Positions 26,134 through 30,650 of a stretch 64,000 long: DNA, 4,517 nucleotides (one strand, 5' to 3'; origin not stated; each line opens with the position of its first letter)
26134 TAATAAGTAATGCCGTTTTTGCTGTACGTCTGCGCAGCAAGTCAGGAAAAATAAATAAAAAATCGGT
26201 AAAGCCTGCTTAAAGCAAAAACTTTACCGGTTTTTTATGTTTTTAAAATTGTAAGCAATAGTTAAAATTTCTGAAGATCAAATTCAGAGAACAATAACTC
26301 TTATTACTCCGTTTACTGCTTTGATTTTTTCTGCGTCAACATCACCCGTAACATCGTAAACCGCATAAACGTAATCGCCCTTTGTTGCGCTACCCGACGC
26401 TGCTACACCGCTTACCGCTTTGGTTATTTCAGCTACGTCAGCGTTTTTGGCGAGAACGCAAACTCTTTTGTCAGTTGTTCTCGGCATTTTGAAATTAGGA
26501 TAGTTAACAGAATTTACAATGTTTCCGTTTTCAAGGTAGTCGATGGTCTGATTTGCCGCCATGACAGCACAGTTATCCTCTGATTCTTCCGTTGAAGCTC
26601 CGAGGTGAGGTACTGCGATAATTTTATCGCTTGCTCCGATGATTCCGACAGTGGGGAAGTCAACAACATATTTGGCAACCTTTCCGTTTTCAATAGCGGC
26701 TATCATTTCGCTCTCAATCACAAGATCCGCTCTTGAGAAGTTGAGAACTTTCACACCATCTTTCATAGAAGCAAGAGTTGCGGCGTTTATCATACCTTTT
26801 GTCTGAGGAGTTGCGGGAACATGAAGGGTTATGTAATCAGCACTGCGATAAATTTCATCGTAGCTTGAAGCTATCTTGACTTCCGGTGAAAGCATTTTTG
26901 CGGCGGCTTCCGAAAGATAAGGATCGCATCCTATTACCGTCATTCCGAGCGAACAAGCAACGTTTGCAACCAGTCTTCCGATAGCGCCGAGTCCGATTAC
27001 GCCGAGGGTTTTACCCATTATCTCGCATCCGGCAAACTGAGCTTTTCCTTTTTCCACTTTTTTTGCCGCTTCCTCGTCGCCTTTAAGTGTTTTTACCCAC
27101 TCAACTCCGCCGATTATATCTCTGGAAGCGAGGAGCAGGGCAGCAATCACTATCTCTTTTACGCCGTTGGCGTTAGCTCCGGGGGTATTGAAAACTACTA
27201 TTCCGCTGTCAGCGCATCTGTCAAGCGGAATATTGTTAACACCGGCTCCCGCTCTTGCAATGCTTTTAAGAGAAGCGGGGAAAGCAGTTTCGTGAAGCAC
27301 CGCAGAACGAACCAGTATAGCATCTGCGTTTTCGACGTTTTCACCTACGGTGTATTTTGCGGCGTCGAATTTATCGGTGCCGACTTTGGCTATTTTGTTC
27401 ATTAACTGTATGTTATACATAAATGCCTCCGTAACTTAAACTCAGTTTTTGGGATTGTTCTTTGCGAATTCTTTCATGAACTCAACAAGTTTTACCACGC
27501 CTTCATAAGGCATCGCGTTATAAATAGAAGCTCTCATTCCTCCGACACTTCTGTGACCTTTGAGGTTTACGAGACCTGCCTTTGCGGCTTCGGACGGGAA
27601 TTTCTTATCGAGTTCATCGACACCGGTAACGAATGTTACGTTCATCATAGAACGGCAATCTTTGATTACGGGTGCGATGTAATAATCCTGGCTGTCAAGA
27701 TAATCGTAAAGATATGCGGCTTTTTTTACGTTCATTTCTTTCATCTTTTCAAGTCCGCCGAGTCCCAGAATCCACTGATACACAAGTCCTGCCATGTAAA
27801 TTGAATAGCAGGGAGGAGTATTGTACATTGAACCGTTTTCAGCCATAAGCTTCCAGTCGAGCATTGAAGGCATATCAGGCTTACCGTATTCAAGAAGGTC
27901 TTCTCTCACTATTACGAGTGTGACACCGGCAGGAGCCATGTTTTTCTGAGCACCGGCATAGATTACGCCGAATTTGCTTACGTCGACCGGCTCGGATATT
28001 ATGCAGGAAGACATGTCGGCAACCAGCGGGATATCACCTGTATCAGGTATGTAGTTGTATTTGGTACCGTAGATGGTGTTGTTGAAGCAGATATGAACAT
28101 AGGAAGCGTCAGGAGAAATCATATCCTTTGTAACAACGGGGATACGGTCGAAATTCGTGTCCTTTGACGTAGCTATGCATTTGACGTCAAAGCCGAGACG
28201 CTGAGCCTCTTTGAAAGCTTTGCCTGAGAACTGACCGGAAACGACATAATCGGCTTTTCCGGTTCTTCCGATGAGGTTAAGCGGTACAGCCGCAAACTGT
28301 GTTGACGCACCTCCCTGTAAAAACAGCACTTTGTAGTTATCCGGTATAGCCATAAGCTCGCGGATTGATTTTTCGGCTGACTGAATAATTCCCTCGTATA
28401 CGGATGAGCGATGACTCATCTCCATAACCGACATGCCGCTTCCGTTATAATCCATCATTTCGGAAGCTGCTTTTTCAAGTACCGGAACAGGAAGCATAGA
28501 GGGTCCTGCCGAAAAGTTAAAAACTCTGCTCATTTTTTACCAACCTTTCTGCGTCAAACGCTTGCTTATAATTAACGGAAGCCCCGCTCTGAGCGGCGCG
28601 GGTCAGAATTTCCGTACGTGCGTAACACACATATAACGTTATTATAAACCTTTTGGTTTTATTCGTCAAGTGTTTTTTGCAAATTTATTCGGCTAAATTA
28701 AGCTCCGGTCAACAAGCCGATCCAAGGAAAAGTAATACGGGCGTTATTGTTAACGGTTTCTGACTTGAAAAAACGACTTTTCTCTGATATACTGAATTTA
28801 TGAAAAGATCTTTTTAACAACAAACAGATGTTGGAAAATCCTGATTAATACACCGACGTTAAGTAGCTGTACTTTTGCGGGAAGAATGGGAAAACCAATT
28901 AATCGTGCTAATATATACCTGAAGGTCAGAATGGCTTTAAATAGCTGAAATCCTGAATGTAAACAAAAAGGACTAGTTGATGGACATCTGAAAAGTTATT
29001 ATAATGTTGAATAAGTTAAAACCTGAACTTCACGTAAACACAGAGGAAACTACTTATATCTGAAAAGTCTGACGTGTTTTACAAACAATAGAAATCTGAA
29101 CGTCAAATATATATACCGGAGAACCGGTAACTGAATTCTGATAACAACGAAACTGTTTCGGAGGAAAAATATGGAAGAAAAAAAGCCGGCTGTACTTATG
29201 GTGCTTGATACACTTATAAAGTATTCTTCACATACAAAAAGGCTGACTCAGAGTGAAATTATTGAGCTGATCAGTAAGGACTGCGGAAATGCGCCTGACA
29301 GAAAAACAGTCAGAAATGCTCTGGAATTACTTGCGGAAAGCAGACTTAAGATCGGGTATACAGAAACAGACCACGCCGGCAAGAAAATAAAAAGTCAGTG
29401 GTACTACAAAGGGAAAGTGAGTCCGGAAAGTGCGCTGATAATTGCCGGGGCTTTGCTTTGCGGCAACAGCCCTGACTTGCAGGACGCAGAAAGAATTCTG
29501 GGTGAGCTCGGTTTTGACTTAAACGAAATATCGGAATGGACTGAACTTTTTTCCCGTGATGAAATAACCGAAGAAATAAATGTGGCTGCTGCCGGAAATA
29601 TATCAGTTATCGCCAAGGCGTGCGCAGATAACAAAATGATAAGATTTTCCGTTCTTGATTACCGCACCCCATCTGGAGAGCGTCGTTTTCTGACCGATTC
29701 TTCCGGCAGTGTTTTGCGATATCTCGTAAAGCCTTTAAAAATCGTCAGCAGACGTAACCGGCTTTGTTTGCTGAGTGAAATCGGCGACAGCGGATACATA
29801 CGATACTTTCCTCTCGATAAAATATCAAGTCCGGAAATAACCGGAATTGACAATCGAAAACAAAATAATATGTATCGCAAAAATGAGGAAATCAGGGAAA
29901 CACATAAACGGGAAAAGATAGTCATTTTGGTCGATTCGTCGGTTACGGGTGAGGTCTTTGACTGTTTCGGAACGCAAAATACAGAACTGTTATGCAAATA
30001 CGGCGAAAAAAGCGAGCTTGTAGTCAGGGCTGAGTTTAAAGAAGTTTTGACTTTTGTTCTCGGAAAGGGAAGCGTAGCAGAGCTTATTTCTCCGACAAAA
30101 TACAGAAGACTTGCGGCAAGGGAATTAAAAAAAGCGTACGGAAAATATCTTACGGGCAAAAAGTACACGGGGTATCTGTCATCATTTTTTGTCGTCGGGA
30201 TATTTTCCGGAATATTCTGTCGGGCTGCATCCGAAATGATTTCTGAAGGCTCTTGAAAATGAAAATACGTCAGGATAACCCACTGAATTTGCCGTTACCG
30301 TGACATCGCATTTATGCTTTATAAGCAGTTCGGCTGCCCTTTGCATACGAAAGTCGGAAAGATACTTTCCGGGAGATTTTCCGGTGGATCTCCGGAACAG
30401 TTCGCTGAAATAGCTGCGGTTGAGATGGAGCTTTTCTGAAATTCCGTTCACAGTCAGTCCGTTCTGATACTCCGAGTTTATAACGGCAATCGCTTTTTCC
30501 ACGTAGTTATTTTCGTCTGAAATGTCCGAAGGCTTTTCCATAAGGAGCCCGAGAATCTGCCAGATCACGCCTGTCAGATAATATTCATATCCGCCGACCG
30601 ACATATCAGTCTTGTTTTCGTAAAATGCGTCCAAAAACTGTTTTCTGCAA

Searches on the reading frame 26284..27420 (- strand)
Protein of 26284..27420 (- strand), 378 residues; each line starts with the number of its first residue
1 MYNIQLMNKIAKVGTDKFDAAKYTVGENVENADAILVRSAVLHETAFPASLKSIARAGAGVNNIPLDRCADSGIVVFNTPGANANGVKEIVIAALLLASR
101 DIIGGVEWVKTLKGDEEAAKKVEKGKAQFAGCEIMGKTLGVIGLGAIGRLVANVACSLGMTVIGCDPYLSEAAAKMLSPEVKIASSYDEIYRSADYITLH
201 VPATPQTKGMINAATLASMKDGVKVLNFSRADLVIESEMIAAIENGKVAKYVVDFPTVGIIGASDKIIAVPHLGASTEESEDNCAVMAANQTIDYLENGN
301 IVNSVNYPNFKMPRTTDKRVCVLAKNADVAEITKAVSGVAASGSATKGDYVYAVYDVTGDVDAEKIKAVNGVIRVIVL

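Call 5: search_protein_families(library=pfam, proteins=[window:26284-27420:-])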
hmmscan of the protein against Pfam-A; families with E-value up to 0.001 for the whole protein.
window:26284-27420:- (378 aa): 4 families
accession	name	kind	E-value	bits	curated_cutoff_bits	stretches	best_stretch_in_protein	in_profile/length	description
PF02826.25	2-Hacid_dh_C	-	5.3e-36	124.1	25.1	1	114-256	23-154/178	D-isomer specific 2-hydroxyacid dehydrogenase, NAD binding domain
PF00389.36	2-Hacid_dh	-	2.4e-18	66.5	24.6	1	24-306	32-134/134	D-isomer specific 2-hydroxyacid dehydrogenase, catalytic domain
PF03446.21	NAD_binding_2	-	8.6e-08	32.8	21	1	139-256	2-118/161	NAD binding domain of 6-phosphogluconate dehydrogenase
PF22660.2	RS_preATP-grasp-like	-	0.0003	21.6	27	1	137-198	2-61/98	Ribonucleotide synthetase preATP-grasp domain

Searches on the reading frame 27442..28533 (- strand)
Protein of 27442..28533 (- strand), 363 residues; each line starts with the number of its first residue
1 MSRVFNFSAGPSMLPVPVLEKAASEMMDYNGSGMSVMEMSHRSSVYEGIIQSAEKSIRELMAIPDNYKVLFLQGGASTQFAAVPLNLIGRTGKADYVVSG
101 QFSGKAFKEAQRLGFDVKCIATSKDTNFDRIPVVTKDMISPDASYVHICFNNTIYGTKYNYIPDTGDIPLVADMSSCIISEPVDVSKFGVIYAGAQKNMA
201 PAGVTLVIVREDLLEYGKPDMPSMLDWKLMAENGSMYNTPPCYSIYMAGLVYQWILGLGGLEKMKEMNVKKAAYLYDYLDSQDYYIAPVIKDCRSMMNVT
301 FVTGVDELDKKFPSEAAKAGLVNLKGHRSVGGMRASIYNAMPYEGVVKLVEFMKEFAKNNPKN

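Call 5: search_protein_families(library=pfam, proteins=[window:27442-28533:-])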
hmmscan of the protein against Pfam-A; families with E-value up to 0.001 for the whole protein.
window:27442-28533:- (363 aa): 1 family
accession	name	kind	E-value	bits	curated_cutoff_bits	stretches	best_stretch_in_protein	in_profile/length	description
PF00266.25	Aminotran_5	-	8.6e-45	153.7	21.5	1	4-348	1-370/371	Aminotransferase class-V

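Call 39: find_encoding_contigs(protein=window:27442-28533:-, flank=3000, max_places=10)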
Protein window:27442-28533:- (363 aa): no gene with exactly this product is on record in the collection.

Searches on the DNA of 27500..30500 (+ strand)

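Call 3: search_rna_families(source=window, start=27500, end=30500, threshold=evalue, max_evalue=1, show_alignments=3)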
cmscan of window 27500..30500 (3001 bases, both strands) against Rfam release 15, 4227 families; matches with E-value up to 1: 0.
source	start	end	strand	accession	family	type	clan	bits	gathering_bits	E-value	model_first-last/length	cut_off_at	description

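Call 27: search_dna_similar(query=window:28790-29170:+, collection=phages, mode=distant, max_evalue=1)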
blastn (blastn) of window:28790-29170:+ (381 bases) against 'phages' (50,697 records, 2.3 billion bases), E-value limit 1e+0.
Records with a match: 1; places in all: 1; records where one place covers at least 80% of the query: 0.
Best place of each record, by identity: 80-90% 1.
By first word of the organism name: Microvirus 1.
By host as written in the record: porcine 1.
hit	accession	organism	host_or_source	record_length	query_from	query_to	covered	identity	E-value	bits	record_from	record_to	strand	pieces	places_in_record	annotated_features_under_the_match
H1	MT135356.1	Microvirus sp.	porcine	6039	180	216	10%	86.8%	1e-1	44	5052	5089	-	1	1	major capsid protein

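Call 28: search_dna_similar(query=window:28790-29170:+, collection=plasmids, mode=distant, max_evalue=1)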
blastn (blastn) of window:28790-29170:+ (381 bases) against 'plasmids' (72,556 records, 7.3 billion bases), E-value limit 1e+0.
Records with a match: 94; places in all: 95; records where one place covers at least 80% of the query: 0.
Best place of each record, by identity: >=99% 1; 90-95% 93.
By first word of the organism name: Bacillus 93; Nostoc 1.
By predicted mobility (MOB-suite, as given by PLSDB): conjugative 91; non-mobilizable 3.
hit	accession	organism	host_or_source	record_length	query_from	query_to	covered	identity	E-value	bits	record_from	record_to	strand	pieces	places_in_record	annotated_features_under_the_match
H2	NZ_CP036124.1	Bacillus mycoides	cell culture,soil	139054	44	73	8%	93.3%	3e-2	46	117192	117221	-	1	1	RelA/SpoT domain-containing protein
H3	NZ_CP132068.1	Bacillus mycoides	whole organism,soil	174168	44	73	8%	93.3%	3e-2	46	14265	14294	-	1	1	RelA/SpoT domain-containing protein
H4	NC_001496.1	Bacillus anthracis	-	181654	46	73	7%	92.9%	3e-1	43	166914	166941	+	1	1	RelA/SpoT domain-containing protein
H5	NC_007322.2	Bacillus anthracis str. 'Ames Ancestor'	-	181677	46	73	7%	92.9%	3e-1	43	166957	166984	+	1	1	RelA/SpoT domain-containing protein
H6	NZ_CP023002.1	Bacillus anthracis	Bos primigenius taurus,tissue ...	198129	46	73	7%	92.9%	3e-1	43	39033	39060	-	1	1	RelA/SpoT domain-containing protein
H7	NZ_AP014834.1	Bacillus anthracis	-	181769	46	73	7%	92.9%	3e-1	43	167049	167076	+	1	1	RelA/SpoT domain-containing protein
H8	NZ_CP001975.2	Bacillus anthracis str. A16R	-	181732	46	73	7%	92.9%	3e-1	43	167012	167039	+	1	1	RelA/SpoT domain-containing protein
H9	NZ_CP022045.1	Bacillus anthracis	Environment,Colorado Serum Co., Anthrax ...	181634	46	73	7%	92.9%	3e-1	43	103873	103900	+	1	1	RelA/SpoT domain-containing protein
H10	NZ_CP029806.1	Bacillus anthracis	Cultured isolate,Animal hide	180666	46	73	7%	92.9%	3e-1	43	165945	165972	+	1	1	RelA/SpoT domain-containing protein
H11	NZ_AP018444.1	Bacillus anthracis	Hippopotamus amphibius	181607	46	73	7%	92.9%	3e-1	43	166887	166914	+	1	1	RelA/SpoT domain-containing protein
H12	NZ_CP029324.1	Bacillus anthracis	Bos taurus,placenta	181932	46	73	7%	92.9%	3e-1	43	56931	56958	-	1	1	RelA/SpoT domain-containing protein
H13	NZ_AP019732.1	Bacillus anthracis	-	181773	46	73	7%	92.9%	3e-1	43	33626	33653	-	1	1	RelA/SpoT domain-containing protein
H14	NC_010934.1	Bacillus cereus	-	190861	46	73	7%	92.9%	3e-1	43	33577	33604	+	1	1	RelA/SpoT domain-containing protein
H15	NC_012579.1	Bacillus anthracis str. CDC 684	-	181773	46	73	7%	92.9%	3e-1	43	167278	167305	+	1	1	RelA/SpoT domain-containing protein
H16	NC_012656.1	Bacillus anthracis str. A0248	-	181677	46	73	7%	92.9%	3e-1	43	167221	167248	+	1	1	RelA/SpoT domain-containing protein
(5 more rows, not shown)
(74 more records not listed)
